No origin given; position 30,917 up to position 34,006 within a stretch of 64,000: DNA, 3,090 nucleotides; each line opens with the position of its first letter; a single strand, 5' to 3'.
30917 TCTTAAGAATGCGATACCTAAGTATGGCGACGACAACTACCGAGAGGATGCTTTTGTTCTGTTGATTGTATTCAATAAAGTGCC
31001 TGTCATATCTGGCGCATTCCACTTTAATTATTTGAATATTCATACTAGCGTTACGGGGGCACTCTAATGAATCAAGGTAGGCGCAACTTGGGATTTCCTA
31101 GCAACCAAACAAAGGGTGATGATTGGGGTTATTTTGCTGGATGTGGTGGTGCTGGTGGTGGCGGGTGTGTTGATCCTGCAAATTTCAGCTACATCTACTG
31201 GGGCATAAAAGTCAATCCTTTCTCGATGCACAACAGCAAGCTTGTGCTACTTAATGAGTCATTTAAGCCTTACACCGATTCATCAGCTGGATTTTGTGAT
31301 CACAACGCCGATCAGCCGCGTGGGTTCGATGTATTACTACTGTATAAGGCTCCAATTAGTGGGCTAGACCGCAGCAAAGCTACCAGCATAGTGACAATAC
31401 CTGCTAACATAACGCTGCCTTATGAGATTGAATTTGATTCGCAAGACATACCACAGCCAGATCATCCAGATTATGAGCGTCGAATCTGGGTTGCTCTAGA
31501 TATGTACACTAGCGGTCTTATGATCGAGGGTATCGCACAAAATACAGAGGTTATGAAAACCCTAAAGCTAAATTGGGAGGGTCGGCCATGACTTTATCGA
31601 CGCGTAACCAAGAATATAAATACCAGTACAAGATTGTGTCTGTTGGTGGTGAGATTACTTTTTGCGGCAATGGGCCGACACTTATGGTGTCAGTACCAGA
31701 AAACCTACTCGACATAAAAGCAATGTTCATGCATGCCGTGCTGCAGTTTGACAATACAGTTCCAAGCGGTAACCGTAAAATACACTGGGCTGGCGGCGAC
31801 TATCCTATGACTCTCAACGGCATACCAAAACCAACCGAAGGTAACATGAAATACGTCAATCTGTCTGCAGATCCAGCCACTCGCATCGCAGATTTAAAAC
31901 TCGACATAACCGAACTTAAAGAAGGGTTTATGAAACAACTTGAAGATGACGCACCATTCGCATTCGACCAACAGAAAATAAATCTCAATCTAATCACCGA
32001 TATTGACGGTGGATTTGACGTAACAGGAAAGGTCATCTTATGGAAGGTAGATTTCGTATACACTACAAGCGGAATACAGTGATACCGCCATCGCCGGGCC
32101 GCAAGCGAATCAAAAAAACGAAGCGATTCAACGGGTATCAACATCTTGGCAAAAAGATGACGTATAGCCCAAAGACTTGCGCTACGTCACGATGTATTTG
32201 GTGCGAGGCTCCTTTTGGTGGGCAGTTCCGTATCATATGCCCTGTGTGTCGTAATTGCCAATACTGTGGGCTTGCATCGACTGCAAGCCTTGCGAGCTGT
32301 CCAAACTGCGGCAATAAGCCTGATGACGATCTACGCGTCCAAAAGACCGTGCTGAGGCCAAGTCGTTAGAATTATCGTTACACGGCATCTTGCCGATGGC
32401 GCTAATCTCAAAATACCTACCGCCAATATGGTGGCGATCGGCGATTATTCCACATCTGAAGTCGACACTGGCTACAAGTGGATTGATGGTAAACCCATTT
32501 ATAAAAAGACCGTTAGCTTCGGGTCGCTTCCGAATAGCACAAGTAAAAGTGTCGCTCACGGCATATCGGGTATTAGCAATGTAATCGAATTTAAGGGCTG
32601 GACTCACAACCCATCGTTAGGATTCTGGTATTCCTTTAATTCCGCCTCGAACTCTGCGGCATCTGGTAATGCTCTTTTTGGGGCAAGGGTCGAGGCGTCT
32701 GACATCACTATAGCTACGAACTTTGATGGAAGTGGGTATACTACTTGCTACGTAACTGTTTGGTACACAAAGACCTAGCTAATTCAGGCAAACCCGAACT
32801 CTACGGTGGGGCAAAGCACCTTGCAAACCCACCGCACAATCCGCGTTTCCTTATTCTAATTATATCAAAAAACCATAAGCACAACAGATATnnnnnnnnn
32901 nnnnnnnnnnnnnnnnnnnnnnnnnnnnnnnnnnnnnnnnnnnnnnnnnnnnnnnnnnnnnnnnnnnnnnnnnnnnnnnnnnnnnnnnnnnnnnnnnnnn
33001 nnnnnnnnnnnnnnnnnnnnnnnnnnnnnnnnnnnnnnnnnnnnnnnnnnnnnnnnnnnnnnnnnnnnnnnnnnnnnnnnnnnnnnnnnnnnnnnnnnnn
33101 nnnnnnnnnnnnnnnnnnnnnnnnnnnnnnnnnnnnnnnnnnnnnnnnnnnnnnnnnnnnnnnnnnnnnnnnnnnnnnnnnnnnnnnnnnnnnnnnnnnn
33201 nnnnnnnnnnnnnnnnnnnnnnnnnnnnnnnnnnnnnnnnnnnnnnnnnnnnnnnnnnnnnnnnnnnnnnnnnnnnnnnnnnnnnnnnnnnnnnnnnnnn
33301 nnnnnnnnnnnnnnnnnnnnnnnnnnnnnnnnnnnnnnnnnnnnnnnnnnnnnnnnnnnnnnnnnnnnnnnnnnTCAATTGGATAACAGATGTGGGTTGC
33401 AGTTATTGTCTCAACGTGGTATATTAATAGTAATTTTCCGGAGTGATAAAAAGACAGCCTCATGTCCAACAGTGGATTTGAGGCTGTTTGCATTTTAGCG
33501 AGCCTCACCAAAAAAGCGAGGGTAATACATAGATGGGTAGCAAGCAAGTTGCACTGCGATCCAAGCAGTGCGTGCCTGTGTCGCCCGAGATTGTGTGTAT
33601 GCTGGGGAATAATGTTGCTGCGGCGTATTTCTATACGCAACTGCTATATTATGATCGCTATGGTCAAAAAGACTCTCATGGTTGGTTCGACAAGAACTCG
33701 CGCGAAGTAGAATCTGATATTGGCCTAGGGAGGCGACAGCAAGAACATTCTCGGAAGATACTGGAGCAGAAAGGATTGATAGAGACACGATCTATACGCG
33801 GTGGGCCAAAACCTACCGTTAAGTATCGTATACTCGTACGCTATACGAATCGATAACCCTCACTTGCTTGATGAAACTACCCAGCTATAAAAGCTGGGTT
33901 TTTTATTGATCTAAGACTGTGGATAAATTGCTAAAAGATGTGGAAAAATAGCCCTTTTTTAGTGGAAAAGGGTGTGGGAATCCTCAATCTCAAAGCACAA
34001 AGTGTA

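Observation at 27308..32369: Lysis cassette and a four-gene operon sit inside the invertible segments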

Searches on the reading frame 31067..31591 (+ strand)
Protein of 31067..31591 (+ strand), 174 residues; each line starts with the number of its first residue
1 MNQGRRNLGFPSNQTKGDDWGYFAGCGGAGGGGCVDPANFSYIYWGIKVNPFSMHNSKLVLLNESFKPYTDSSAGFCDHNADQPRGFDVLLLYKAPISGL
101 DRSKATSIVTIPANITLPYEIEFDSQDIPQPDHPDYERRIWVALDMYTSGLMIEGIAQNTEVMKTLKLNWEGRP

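Call 9: search_protein_families(library=pfam, proteins=[window:31067-31591:+], max_evalue=0.01)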
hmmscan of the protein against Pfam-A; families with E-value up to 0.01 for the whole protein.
window:31067-31591:+ (174 aa): 0 families

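Call 10: search_protein_families(library=phrogs, proteins=[window:31067-31591:+], max_evalue=0.01)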
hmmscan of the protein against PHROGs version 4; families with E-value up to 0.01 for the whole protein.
window:31067-31591:+ (174 aa): 0 families

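Call 71: search_protein_families(library=pfam, proteins=[window:31067-31591:+], max_evalue=10)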
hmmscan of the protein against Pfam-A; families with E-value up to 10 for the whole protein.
window:31067-31591:+ (174 aa): 0 families

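Call 83: search_protein_families(library=ncbifam, proteins=[window:31067-31591:+], max_evalue=0.01)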
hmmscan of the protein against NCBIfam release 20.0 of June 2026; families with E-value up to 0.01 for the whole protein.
window:31067-31591:+ (174 aa): 0 families

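Call 89: search_protein_representatives(protein=window:31067-31591:+)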
Query: 174 residues. Proteins with E-value up to 0.001 (for the whole library): 32; up to 1e-10: 14; up to 1e-30: 5. The best 32 are listed.
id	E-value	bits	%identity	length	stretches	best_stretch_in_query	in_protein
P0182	5.5e-55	202.4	54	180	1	1-171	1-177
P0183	1.5e-37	145.5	45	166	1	3-174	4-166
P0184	2.9e-35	138.1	40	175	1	7-172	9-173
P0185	1.3e-34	136.0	41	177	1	8-172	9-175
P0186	3.8e-33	131.2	41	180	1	6-172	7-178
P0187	5.1e-28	114.5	40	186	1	8-161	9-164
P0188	9.0e-27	110.4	37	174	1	6-171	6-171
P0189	7.0e-23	97.7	39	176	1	2-174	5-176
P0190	1.2e-13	67.6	30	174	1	5-170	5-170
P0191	2.7e-12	63.2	32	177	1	9-168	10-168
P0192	4.2e-12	62.6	33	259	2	3-67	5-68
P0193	7.4e-12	61.8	30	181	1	4-152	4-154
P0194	1.7e-11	60.6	32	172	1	7-142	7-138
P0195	1.9e-11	60.4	31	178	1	7-155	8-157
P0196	7.3e-10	55.3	28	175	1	4-172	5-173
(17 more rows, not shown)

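Call 99: predict_structure(alignment_id=A4)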
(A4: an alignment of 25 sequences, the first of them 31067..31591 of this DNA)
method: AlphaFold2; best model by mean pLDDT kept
length: 174 residues; sequences in the alignment: 25
mean_pLDDT: 86.5   pTM: 0.76
mean pLDDT of the five models: 86.5, 86.3, 85.6, 85.4, 83.7
residues with pLDDT >= 90: 132; 70-90: 9; 50-70: 10; < 50: 23
segments of 3 or more residues with pLDDT < 50: 1-10, 12-17, 27-31
pLDDT, mean of each block of 10 residues (from residue 1): 41 48 48 81 98 97 97 89 97 96 98 97 98 96 98 95 98 87
secondary structure, 60 per line:
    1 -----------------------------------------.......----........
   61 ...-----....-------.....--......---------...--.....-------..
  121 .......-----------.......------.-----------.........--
elements in order: E42-48 E53-63 E69-72 E80-84 E87-92 E107-111 E119-124 E139-145 E164-172

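Call 103: fold_search(model_id=the predicted structure, library=pdb)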
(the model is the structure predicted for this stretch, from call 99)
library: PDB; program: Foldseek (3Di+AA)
matches with E <= 10: 903; with E <= 0.001: 0
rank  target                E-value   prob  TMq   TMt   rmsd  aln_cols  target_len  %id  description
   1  4z14_D                1.7e-02  0.97  0.39  0.17   6.2       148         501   16  Recombinantly expressed latent aurone synthase (polyphenol oxidase) (released 2016-06-29)
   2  4z14_B                2.8e-02  0.82  0.32  0.14   7.6       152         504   12  Recombinantly expressed latent aurone synthase (polyphenol oxidase) (released 2016-06-29)
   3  4z14_C                3.3e-02  0.94  0.38  0.17   6.3       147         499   16  Recombinantly expressed latent aurone synthase (polyphenol oxidase) (released 2016-06-29)
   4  4z13_B                3.9e-02  0.82  0.34  0.15   7.9       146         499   14  Recombinantly expressed latent aurone synthase (polyphenol oxidase) co-crystallized with hexatungstotellurate(VI) and  (released 2016-03-23)
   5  4ejr_A                4.1e-02  0.66  0.31  0.33  10.2       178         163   12  Crystal structure of major capsid protein S domain from rabbit hemorrhagic disease virus (released 2013-01-30)
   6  5lf2_B                4.1e-02  0.66  0.27  0.18   7.7       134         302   10  Crystal structure of laminin beta2 LE5-LF-LE6 (released 2016-07-27)
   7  9e7m_Ja               4.1e-02  0.28  0.25  0.07  20.5       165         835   10  In situ cryoEM structure of bacteriophage Ur-lambda tail tip complex (released 2025-11-05)
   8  4z11_A                4.9e-02  0.90  0.38  0.16   6.4       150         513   15  Latent aurone synthase (polyphenol oxidase) from natural source (released 2016-03-23)
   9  3zue_B                4.9e-02  0.44  0.27  0.11  13.5       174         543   12  Rabbit Hemorrhagic Disease Virus (RHDV)capsid protein (released 2012-05-23)
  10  4z11_C                5.1e-02  0.89  0.37  0.16   6.9       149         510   15  Latent aurone synthase (polyphenol oxidase) from natural source (released 2016-03-23)
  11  4z11_B                6.1e-02  0.69  0.33  0.15   7.2       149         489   15  Latent aurone synthase (polyphenol oxidase) from natural source (released 2016-03-23)
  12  3nru_A                6.8e-02  0.90  0.32  0.35   5.9       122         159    8  Ligand binding domain of EPHA7 (released 2010-12-08)
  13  1o6u_E                8.0e-02  0.84  0.32  0.16   5.6       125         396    7  The Crystal Structure of Human Supernatant Protein Factor (released 2003-10-17)
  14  7z4b_DW               8.0e-02  0.77  0.28  0.07   6.6       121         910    8  Bacteriophage SU10 virion (C1) (released 2022-12-28)
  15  6elt                  8.0e-02  0.66  0.32  0.38   6.5       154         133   11  C-terminal domain of MdPPO1 upon self-cleavage (Ccleaved-domain) (released 2019-03-20)
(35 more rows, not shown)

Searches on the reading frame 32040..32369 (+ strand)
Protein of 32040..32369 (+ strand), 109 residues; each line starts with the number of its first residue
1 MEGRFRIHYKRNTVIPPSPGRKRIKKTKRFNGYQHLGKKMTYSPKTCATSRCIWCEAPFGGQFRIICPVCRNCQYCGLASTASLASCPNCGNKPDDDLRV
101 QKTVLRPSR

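Call 9: search_protein_families(library=pfam, proteins=[window:32040-32369:+], max_evalue=0.01)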
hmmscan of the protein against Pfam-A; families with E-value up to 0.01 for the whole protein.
window:32040-32369:+ (109 aa): 2 families
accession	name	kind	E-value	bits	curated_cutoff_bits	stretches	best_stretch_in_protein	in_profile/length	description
PF24460.1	DUF7575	-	0.0082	15.9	28.5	1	85-98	4-17/28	Domain of unknown function (DUF7575)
PF13248.11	Zn_ribbon_3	-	0.0093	15.9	27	1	85-97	3-15/26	zinc-ribbon domain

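Call 10: search_protein_families(library=phrogs, proteins=[window:32040-32369:+], max_evalue=0.01)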
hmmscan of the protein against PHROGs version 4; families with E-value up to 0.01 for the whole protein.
window:32040-32369:+ (109 aa): 0 families

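Call 83: search_protein_families(library=ncbifam, proteins=[window:32040-32369:+], max_evalue=0.01)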
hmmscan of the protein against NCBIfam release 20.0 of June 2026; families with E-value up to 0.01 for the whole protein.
window:32040-32369:+ (109 aa): 0 families

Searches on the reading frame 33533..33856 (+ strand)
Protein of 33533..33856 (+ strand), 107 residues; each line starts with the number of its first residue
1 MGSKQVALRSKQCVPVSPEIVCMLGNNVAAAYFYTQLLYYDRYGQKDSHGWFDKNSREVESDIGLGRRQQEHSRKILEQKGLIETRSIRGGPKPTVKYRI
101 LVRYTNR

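Call 64: search_protein_families(library=pfam, proteins=[window:33533-33856:+], max_evalue=0.01)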
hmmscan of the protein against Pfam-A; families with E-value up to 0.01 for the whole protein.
window:33533-33856:+ (107 aa): 0 families

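Call 71: search_protein_families(library=pfam, proteins=[window:33533-33856:+], max_evalue=10)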
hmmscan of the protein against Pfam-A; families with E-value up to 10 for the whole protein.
window:33533-33856:+ (107 aa): 0 families

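Call 83: search_protein_families(library=ncbifam, proteins=[window:33533-33856:+], max_evalue=0.01)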
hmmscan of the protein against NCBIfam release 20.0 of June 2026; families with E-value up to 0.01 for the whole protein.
window:33533-33856:+ (107 aa): 0 families

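Call 116: search_protein_families(library=phrogs, proteins=[window:33533-33856:+], max_evalue=0.001)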
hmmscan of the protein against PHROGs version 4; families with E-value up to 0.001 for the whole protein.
window:33533-33856:+ (107 aa): 4 families
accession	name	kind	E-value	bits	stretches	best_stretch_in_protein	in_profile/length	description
phrog_9773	-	DNA, RNA and nucleotide metabolism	2.8e-10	41.3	1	19-100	19-97/288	replication initiation O-like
phrog_428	-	DNA, RNA and nucleotide metabolism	1.5e-06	28.6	1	14-100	91-175/455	replication initiation protein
phrog_1347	-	unknown function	1.3e-05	25.2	1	24-84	20-79/417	-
phrog_6493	-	DNA, RNA and nucleotide metabolism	0.00056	20.3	1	27-100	23-100/261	DnaD-like helicase loader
